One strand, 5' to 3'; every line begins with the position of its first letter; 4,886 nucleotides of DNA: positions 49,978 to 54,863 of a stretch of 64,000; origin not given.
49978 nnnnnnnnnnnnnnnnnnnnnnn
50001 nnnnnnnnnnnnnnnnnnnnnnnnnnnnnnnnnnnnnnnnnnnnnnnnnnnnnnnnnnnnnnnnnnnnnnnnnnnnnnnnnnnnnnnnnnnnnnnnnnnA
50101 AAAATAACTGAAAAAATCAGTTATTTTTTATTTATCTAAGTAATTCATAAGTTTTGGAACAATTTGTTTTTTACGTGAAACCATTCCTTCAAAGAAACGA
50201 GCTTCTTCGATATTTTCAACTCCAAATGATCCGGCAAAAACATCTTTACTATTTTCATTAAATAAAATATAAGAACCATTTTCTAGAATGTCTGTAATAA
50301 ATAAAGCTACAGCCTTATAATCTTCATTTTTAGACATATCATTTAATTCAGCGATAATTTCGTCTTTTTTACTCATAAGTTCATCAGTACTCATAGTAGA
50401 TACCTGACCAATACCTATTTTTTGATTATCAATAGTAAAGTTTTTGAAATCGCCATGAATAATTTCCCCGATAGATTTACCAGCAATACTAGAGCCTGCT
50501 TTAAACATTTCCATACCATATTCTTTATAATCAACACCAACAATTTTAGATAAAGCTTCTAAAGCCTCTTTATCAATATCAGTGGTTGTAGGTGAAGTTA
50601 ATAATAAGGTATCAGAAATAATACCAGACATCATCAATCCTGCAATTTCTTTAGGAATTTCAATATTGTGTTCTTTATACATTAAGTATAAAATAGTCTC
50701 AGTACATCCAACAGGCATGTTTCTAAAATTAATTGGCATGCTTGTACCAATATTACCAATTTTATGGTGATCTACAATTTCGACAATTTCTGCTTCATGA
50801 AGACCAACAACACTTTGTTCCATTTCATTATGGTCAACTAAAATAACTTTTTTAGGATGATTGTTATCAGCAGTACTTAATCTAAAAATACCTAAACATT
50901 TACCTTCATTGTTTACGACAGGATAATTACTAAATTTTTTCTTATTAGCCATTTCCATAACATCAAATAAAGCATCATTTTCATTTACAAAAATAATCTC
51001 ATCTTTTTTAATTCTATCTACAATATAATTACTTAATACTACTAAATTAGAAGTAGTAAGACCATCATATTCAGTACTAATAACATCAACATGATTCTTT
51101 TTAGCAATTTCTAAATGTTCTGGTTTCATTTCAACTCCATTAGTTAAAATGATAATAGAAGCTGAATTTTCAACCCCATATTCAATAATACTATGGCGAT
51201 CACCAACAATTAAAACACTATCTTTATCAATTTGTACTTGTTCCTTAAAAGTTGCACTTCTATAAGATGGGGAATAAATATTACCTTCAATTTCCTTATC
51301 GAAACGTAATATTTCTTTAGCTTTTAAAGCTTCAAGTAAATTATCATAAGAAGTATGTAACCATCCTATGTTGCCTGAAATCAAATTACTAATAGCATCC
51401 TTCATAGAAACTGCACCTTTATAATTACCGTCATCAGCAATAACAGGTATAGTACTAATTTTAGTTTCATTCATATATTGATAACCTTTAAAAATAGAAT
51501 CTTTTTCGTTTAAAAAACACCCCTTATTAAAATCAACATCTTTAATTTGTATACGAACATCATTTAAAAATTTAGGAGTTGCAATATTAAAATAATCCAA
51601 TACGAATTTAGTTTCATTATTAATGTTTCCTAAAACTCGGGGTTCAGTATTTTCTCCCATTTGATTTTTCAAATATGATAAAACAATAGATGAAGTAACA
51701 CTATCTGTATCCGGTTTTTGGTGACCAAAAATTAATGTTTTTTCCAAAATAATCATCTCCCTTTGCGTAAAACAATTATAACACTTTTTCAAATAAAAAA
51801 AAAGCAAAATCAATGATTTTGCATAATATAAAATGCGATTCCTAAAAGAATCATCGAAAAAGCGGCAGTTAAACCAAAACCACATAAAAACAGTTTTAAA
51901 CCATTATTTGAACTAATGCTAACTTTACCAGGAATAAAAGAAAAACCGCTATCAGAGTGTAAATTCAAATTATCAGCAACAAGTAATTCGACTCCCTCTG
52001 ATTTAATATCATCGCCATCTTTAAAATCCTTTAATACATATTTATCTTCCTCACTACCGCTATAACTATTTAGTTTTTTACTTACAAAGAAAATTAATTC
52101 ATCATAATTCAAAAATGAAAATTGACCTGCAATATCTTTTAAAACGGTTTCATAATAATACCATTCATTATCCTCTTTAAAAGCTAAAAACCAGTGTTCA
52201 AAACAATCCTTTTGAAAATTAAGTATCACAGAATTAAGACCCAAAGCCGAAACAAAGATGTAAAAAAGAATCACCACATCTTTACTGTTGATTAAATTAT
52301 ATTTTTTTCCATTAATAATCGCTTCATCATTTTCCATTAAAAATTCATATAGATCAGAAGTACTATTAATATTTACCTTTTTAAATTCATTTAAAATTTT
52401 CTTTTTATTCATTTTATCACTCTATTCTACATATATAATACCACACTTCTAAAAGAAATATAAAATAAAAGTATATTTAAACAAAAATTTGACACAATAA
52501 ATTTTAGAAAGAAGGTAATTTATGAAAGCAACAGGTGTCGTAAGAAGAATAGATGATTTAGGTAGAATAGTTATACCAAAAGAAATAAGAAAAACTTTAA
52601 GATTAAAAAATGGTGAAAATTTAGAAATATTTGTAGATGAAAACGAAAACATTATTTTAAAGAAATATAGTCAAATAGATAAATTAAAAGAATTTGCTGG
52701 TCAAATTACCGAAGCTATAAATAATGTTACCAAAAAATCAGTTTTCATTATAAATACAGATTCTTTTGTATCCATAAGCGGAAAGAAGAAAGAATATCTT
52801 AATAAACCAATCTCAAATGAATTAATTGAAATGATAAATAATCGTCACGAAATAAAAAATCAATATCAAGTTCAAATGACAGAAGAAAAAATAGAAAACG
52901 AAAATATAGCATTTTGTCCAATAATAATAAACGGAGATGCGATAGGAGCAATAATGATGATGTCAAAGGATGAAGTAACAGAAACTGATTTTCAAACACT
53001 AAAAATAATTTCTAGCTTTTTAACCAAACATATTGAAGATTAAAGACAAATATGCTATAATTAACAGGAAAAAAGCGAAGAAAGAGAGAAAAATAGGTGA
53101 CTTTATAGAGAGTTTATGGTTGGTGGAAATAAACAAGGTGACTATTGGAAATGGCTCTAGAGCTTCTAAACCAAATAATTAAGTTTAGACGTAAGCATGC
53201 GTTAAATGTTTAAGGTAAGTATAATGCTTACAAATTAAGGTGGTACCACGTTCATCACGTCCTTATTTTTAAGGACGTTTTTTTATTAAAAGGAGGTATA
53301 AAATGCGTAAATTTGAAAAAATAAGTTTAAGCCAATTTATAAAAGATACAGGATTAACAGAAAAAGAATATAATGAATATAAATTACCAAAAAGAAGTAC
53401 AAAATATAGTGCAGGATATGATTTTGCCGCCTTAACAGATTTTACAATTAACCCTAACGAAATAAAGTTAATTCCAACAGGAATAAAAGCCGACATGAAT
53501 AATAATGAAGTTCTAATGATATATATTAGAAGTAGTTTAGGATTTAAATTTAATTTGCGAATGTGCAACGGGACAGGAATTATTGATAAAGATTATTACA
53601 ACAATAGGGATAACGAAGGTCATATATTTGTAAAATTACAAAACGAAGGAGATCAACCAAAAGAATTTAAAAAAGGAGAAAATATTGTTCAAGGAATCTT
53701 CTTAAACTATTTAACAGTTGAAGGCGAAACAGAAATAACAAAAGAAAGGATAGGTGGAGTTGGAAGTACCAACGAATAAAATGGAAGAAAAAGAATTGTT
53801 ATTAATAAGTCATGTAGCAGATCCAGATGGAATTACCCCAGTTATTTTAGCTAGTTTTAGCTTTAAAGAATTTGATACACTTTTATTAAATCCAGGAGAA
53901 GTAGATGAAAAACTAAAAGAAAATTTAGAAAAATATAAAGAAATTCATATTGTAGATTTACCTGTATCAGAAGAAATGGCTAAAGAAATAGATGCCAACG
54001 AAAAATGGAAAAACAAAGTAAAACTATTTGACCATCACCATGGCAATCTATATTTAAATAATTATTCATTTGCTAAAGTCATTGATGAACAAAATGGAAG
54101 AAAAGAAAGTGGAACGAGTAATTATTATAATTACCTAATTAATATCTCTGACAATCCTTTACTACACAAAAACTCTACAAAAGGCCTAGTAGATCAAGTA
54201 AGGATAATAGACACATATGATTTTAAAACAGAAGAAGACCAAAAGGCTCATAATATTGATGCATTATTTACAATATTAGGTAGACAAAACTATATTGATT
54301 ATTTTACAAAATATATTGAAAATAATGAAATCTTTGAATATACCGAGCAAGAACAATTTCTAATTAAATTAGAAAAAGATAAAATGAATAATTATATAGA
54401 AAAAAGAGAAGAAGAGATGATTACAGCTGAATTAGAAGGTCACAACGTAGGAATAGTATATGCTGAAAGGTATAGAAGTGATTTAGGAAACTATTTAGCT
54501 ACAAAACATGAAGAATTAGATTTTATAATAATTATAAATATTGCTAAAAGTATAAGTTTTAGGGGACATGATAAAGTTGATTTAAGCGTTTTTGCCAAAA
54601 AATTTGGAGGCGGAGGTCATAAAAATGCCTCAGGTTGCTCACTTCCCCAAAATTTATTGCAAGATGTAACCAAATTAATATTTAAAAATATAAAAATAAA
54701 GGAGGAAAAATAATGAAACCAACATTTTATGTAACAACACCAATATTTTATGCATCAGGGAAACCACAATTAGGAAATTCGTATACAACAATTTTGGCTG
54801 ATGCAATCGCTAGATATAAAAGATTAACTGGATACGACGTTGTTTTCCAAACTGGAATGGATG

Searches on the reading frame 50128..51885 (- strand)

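Call 17: search_protein_families(library=pfam, proteins=[window:50128-51885:-], max_evalue=0.00001)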
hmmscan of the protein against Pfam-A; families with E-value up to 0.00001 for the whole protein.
window:50128-51885:- (585 aa): 4 families
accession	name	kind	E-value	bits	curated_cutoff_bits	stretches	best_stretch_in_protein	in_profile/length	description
PF02833.19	DHHA2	-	6.4e-31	107.8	27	1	458-581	1-125/126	DHHA2 domain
PF01368.27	DHH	-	3.8e-23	82.5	28.1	1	49-422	1-125/125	DHH family, N-terminal domain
PF00571.33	CBS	-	1.5e-13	51.3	24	1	293-336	5-48/57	CBS domain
PF07085.17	DRTGG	-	2.6e-13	50.1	25.2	1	218-282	37-102/105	DRTGG domain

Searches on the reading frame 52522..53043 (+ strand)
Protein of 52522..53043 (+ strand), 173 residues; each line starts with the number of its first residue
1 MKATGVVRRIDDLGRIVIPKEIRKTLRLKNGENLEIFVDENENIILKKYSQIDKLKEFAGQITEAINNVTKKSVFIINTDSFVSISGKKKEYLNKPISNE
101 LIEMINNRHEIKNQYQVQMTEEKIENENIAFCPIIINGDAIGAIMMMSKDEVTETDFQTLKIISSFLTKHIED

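Call 17: search_protein_families(library=pfam, proteins=[window:52522-53043:+], max_evalue=0.00001)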
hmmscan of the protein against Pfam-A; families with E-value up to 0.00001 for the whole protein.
window:52522-53043:+ (173 aa): 2 families
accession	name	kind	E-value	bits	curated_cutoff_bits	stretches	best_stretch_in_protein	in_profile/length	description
PF15714.11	SpoVT_C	-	1.6e-25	90.1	27.5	1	55-172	2-128/128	Stage V sporulation protein T C-terminal, transcription factor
PF04014.23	MazE_antitoxin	-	8.9e-12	45.2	24.7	1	7-51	1-45/48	Antidote-toxin recognition MazE, bacterial antitoxin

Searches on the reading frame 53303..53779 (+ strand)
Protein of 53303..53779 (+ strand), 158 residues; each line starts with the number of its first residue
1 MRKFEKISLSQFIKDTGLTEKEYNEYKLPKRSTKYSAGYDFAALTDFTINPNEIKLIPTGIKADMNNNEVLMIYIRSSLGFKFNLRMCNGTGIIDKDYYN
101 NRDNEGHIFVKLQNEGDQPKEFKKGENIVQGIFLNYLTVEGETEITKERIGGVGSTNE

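Call 18: search_protein_families(library=pfam, proteins=[window:53303-53779:+], max_evalue=0.00001)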
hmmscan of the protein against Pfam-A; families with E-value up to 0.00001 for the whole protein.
window:53303-53779:+ (158 aa): 1 family
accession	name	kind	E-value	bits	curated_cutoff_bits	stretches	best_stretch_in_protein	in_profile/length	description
PF00692.24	dUTPase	-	1.5e-14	54.3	22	1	25-154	2-126/129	dUTPase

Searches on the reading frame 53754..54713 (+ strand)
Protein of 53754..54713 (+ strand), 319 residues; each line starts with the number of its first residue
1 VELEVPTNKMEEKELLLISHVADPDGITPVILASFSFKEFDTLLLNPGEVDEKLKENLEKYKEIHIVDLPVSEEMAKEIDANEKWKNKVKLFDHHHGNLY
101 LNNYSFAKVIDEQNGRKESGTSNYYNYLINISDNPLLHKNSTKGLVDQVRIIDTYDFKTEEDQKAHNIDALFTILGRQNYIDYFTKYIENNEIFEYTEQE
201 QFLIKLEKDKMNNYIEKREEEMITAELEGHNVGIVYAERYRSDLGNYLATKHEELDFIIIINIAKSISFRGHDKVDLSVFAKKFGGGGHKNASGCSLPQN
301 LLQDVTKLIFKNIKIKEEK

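Call 18: search_protein_families(library=pfam, proteins=[window:53754-54713:+], max_evalue=0.00001)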
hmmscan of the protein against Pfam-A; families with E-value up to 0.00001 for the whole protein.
window:53754-54713:+ (319 aa): 1 family
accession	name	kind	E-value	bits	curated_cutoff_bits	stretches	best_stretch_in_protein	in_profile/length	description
PF02272.25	DHHA1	-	2.6e-06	28.3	25.9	1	266-312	46-99/102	DHHA1 domain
